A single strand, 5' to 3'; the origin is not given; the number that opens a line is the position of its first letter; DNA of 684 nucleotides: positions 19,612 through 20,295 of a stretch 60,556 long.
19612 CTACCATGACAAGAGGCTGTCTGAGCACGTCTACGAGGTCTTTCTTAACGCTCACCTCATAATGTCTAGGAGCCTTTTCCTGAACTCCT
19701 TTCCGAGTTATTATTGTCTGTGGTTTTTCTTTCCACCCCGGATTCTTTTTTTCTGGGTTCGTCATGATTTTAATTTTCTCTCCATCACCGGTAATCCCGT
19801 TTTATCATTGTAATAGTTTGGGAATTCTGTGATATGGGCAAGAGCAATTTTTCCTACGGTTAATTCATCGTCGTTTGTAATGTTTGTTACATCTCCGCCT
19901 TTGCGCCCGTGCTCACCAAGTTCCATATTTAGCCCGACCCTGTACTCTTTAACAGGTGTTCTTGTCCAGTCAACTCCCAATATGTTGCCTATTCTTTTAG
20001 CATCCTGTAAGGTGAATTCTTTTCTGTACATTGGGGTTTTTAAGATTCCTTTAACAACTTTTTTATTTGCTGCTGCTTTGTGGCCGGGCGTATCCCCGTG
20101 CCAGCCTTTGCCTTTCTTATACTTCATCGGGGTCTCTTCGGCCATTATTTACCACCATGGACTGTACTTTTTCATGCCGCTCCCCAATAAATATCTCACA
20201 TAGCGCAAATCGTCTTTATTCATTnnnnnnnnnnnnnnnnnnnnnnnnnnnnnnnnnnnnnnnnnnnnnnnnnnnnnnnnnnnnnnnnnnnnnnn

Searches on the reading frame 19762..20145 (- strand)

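Call 43: search_protein_families(library=pfam, proteins=[window:19762-20145:-], max_evalue=0.05)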
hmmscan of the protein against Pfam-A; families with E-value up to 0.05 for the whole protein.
window:19762-20145:- (127 aa): 1 family
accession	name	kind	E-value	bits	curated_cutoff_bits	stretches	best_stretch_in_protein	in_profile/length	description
PF18905.5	DUF5661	-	7.1e-16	58.8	27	1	49-113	1-57/65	Protein of unknown function (DUF5661)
